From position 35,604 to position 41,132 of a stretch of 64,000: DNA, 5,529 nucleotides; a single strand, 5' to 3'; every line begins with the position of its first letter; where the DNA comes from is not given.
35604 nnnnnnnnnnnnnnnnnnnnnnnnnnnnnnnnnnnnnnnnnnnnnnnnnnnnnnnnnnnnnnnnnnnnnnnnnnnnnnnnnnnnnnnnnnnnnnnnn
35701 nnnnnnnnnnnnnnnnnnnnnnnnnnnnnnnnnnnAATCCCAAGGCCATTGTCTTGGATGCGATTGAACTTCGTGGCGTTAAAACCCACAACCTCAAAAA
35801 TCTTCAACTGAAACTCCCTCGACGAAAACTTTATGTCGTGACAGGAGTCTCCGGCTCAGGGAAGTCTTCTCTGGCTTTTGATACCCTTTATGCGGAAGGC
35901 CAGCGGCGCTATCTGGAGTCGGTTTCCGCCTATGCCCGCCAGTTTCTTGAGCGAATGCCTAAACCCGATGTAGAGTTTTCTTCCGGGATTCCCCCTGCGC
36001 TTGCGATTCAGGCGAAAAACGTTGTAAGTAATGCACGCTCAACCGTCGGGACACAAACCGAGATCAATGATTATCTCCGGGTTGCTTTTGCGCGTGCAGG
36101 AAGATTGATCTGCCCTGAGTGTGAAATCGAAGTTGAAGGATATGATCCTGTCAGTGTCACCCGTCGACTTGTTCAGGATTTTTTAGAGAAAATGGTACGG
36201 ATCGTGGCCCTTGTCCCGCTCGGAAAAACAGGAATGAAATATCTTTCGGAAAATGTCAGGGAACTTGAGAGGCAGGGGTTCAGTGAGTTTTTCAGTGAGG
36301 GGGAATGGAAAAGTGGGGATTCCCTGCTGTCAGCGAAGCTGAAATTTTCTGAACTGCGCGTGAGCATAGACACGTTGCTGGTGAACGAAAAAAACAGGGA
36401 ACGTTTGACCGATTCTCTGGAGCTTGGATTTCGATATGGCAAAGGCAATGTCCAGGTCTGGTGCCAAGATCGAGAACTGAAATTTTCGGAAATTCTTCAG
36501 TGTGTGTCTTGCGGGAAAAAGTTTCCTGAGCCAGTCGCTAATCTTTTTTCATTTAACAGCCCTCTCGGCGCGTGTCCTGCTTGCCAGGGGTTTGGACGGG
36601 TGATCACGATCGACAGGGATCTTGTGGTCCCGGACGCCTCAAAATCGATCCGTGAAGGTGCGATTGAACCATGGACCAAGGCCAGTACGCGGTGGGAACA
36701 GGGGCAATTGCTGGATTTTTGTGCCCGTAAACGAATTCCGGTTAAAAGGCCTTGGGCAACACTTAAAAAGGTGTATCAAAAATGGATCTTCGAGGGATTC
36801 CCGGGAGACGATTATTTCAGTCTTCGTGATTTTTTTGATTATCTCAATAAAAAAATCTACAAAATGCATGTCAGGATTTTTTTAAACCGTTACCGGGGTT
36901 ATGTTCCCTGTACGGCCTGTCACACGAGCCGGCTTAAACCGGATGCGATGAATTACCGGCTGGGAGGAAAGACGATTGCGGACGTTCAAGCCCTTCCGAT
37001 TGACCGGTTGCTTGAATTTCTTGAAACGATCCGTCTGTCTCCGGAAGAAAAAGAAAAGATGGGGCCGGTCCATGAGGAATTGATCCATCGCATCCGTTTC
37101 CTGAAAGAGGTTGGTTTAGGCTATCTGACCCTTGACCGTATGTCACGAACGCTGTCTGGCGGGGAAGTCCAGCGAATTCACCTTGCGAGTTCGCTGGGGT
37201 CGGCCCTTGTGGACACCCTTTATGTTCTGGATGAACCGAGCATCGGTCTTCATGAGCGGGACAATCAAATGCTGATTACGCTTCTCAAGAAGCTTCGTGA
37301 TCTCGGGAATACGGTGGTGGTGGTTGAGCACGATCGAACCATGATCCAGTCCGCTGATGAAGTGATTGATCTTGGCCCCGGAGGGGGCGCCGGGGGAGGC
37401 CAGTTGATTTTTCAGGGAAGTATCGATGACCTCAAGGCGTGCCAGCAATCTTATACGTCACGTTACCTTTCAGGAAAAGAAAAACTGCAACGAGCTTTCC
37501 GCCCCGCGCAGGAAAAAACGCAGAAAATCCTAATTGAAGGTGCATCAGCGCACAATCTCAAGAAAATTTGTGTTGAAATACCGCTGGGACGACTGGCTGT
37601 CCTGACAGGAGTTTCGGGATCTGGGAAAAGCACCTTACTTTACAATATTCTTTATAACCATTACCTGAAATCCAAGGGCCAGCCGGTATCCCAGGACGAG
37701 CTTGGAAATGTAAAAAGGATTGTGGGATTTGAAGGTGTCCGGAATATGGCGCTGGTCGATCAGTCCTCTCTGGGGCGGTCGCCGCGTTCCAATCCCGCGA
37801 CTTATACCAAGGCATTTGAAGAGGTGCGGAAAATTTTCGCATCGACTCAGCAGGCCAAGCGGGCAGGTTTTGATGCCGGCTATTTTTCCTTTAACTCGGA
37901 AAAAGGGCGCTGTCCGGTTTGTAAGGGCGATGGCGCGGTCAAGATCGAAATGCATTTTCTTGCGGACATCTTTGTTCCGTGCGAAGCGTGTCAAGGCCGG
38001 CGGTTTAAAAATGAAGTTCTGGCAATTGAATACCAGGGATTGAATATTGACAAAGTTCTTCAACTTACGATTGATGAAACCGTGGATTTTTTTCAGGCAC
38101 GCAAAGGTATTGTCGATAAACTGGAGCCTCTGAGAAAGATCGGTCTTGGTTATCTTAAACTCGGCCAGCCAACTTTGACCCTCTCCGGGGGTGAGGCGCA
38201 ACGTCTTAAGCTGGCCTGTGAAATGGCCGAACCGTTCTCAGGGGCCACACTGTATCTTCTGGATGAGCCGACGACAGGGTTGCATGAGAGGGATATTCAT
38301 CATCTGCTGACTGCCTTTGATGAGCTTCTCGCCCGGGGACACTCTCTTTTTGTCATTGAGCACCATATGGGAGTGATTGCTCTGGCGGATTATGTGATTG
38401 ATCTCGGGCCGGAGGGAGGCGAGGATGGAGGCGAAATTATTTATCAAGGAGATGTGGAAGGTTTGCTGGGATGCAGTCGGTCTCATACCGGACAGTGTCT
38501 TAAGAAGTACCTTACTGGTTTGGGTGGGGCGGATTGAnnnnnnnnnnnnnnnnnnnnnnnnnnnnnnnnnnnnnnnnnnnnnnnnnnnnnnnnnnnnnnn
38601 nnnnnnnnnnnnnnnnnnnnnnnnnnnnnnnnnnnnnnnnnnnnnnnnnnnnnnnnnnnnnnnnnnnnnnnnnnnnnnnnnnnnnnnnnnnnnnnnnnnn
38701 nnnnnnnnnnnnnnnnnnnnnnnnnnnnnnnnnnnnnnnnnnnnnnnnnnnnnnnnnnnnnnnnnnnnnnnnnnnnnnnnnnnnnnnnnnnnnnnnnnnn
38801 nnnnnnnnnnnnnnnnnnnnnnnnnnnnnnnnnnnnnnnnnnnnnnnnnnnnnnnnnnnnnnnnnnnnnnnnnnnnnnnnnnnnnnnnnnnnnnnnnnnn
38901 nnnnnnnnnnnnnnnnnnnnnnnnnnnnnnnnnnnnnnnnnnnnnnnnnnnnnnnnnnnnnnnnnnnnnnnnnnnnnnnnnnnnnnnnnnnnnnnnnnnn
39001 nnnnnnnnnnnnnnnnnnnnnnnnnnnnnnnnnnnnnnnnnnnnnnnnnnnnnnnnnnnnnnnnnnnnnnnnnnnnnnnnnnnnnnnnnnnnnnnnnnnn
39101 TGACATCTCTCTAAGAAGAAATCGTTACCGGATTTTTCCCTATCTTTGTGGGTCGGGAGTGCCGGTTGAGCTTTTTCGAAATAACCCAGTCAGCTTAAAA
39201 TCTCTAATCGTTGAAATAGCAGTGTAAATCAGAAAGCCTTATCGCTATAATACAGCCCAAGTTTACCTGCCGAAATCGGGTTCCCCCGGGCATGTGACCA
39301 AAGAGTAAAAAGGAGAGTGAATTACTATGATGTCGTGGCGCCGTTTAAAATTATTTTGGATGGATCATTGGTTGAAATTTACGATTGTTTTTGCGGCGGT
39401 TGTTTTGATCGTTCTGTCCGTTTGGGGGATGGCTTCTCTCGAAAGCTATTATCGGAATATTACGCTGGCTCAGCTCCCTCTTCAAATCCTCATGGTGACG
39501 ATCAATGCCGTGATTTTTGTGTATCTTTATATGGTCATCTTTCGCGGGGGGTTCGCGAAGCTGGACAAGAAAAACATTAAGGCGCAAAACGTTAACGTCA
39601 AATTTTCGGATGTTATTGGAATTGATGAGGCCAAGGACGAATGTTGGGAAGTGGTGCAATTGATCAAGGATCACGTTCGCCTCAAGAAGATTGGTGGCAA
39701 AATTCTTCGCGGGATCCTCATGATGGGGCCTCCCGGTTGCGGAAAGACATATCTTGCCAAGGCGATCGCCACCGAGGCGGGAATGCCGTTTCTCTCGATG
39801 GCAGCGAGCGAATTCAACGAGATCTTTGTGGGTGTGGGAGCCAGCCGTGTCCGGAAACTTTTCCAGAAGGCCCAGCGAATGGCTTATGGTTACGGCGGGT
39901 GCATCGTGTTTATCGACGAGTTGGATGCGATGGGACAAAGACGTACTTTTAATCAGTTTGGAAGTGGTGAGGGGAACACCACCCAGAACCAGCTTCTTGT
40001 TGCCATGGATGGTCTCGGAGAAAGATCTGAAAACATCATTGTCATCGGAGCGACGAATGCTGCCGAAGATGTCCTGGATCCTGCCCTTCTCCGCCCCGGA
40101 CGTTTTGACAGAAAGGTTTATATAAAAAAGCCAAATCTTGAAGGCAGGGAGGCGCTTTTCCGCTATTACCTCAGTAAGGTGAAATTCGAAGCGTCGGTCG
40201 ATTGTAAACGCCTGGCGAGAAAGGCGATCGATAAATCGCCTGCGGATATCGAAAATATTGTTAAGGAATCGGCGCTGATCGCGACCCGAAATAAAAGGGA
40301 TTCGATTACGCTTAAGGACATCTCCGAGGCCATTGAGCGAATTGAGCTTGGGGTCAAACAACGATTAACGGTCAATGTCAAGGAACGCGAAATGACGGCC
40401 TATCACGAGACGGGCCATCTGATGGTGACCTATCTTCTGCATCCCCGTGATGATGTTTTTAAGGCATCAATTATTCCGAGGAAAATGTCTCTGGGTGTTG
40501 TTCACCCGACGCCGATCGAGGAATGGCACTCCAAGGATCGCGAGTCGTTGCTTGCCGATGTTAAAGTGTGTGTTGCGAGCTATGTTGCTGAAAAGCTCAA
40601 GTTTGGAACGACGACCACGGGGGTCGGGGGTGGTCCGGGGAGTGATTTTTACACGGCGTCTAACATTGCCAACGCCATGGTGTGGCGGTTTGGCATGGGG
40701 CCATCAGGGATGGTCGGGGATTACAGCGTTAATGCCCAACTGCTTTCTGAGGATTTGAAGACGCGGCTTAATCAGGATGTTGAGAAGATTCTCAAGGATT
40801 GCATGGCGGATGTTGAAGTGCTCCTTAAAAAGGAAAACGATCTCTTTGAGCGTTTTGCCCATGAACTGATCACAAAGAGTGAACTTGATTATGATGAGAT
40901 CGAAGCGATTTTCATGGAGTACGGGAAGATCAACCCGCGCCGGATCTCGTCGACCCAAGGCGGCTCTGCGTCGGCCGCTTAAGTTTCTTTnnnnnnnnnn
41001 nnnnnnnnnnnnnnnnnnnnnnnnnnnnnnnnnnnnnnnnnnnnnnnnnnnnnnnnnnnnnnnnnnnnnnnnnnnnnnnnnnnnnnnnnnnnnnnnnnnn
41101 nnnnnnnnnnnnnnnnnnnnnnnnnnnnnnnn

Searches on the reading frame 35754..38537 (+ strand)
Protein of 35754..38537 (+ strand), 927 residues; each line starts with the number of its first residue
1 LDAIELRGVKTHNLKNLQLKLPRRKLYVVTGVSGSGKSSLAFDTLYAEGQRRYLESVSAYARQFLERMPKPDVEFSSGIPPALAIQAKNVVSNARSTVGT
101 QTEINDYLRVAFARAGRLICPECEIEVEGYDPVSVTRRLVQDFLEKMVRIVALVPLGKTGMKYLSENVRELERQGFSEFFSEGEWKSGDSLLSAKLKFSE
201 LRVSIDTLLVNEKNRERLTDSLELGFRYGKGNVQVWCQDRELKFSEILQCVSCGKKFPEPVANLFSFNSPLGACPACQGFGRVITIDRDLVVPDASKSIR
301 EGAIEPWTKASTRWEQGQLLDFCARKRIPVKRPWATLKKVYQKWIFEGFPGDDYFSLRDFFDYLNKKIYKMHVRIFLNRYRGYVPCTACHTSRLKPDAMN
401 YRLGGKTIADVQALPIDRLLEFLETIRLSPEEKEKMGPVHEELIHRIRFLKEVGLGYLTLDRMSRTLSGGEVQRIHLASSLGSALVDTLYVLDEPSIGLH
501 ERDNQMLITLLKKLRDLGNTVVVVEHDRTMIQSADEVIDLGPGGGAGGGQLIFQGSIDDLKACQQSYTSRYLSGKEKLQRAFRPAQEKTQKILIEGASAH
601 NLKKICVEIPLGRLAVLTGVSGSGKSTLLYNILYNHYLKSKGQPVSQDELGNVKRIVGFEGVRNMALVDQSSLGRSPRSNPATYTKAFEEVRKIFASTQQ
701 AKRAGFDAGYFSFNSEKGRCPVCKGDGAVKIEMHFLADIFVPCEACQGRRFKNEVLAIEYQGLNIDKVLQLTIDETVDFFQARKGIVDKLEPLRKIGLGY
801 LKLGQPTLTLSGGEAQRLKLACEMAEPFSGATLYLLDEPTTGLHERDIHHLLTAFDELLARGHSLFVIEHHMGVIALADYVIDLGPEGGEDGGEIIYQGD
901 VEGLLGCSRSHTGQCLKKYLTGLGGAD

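Call 23: search_protein_families(library=pfam, proteins=[window:35754-38537:+], max_evalue=0.001)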
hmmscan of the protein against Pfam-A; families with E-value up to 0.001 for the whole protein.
window:35754-38537:+ (927 aa): 17 families
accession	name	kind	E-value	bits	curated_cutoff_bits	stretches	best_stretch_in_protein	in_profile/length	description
PF00005.33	ABC_tran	-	1.6e-20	74.5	25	1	602-643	1-41/137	ABC transporter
PF17755.6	UvrA_DNA-bind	-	1.1e-14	55.1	23.2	1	287-351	1-65/110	UvrA DNA-binding domain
PF02463.25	SMC_N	-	9.5e-11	42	40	0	418-539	122-210/220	RecF/RecN/SMC N terminal domain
PF17760.6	UvrA_inter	-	1.8e-08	34.7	23.3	1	147-238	16-108/109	UvrA interaction domain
PF13555.12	AAA_29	-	4.1e-07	30.1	27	0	610-629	20-39/61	P-loop containing region of AAA domain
PF13191.12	AAA_16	-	3.5e-06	28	32.6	0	25-64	25-63/167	AAA ATPase domain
PF03193.22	RsgA_GTPase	-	4.3e-06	27.1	30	0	593-636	88-130/174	RsgA GTPase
PF20720.3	nSTAND3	-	5.6e-06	26.6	27.2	0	614-669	19-72/155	Novel STAND NTPase 3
PF13481.12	AAA_25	-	1.4e-05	25.3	27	0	609-645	30-63/195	AAA domain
PF20703.3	nSTAND1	-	2.4e-05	24.6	27.1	0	14-42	23-51/379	Novel STAND NTPase 1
PF13304.12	AAA_21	-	4.4e-05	24.1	27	0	614-633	1-20/304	AAA domain, putative AbiEii toxin, Type IV TA system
PF09848.15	SLFN-g3_helicase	-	0.0001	22.2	24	0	24-48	1-25/354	Schlafen group 3, DNA/RNA helicase domain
PF13476.12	AAA_23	-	0.00015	22.9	27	0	4-40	2-35/201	AAA domain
PF13671.12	AAA_33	-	0.00021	22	27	0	614-661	1-33/143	AAA domain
PF13401.12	AAA_22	-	0.00044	21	27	0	613-635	6-28/130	AAA domain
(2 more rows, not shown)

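Call 48: find_related_loci(query=window:35754-38537:+, collection=genome_contigs, flank=500)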
Query window:35754-38537:+ (927 aa) in genome_contigs; peptide patterns used: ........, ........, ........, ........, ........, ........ (x = any residue, [..] = any of these).
66 stretches matched a pattern; 34 encode a relative of the query (tblastn E <= 1e-3); 34 distinct loci.
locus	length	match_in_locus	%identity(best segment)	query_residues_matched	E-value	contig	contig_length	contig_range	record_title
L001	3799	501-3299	93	1-927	0e+0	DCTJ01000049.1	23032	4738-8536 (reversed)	MAG TPA_asm: Candidatus Omnitrophica bacterium UBA1443 UBA1443_contig_39347, whole genome shotgun sequence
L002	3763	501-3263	74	1-920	0e+0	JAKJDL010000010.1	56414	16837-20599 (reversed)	MAG: Candidatus Omnitrophota bacterium isolate UR.bin134 NODE_10_length_56414_cov_3.942418, whole genome shotgun sequenc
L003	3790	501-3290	73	1-924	0e+0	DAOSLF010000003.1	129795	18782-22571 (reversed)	MAG TPA_asm: Candidatus Omnitrophota bacterium isolate AMR_MDS_1630 NODE_127_length_129795_cov_9.776037, whole genome sh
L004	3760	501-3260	70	1-920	0e+0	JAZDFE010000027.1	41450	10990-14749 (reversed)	MAG: Candidatus Omnitrophota bacterium isolate MEGAHIT-group-0.189 k141_6952996, whole genome shotgun sequence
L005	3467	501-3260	70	1-920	0e+0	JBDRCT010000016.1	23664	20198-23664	MAG: Candidatus Omnitrophota bacterium isolate MEGAHIT-group-1.200 k141_2063717, whole genome shotgun sequence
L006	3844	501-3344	68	1-920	0e+0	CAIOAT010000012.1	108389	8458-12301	MAG: Candidatus Omnitrophica bacterium isolate AM-2014-D6_bin-627 genome assembly, contig: bin-627:12/50, whole genome s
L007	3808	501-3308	69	1-920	0e+0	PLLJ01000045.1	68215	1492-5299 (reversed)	MAG: Candidatus Omnitrophota bacterium isolate fen_1321 73.20120800_E3X.43_contig_3563, whole genome shotgun sequence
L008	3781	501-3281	69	1-927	0e+0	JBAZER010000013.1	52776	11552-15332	MAG: Candidatus Omnitrophota bacterium isolate SO_2017_LW3_130 NODE_1316_length_52776_cov_2.038500_LW162_2017, whole gen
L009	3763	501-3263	70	1-920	0e+0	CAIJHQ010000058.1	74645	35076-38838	MAG: Candidatus Omnitrophica bacterium isolate AM-sed-core1-D1_bin-136 genome assembly, contig: bin-136:58/68, whole gen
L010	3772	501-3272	69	1-924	0e+0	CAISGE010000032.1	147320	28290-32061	MAG: Candidatus Omnitrophica bacterium isolate AM-lipid-02-D9_bin-1187 genome assembly, contig: bin-1187:32/80, whole ge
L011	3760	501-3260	69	1-920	0e+0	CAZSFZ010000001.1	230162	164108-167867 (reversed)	MAG TPA_asm: uncultured bacterium isolate binchicken_co117_453 genome assembly, contig: NODE_41_length_230162_cov_25.051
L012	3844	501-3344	67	1-920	0e+0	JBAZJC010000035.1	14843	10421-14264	MAG: Candidatus Omnitrophota bacterium isolate SO_2017_LW4_11 scaffold_7825_c1_LW137-91_2017, whole genome shotgun seque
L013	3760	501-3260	69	1-920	0e+0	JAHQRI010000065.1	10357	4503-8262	MAG: Candidatus Omnitrophota bacterium isolate Go_SlDig_bin_476 Go_SlDig_19739_length_10360_cov_4.570703, whole genome s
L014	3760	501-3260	69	1-920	0e+0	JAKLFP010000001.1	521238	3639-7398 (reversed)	MAG: Candidatus Omnitrophota bacterium isolate RA.bin19 RA.bin19_1, whole genome shotgun sequence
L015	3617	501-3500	64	1-920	0e+0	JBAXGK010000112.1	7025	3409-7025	MAG: Candidatus Omnitrophota bacterium isolate ELA295 MAG295_112, whole genome shotgun sequence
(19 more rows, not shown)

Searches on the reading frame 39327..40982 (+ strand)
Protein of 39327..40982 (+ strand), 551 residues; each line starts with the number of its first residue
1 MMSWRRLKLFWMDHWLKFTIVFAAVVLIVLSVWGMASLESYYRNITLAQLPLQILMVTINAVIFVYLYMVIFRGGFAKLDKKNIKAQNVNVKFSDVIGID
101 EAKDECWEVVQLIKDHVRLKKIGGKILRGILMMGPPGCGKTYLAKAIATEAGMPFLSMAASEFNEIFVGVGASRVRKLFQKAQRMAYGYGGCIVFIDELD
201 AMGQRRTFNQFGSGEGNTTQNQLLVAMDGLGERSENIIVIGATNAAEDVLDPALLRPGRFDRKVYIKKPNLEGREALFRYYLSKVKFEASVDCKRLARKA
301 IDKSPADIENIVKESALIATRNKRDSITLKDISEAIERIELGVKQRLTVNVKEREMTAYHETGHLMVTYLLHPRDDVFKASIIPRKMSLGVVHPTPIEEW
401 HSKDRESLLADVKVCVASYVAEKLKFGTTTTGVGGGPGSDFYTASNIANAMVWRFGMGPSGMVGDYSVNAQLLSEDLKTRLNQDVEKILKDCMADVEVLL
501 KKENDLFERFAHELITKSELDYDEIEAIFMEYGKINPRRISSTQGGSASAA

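Call 23: search_protein_families(library=pfam, proteins=[window:39327-40982:+], max_evalue=0.001)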
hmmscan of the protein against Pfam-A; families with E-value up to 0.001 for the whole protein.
window:39327-40982:+ (551 aa): 7 families
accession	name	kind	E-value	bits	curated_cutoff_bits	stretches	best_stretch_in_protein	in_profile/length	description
PF00004.35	AAA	-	4.9e-40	137.5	21.2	1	130-267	1-130/131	ATPase family associated with various cellular activities (AAA)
PF01434.24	Peptidase_M41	-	5.8e-34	118.1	29.9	1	349-528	3-191/191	Peptidase family M41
PF06068.19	TIP49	-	6.7e-08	32.5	23.8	1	94-163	24-88/347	TIP49 P-loop domain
PF17862.7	AAA_lid_3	-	8.2e-08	32.1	27.2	1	290-334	1-45/45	AAA+ lid domain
PF07728.20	AAA_5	-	2.1e-05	25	22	1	130-211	2-86/139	AAA domain (dynein-related subfamily)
PF07724.20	AAA_2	-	0.00011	22.7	27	1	130-224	6-96/166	AAA domain (Cdc48 subfamily)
PF05496.18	RuvB_N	-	0.00015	22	27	0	123-155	29-61/159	Holliday junction DNA helicase RuvB P-loop domain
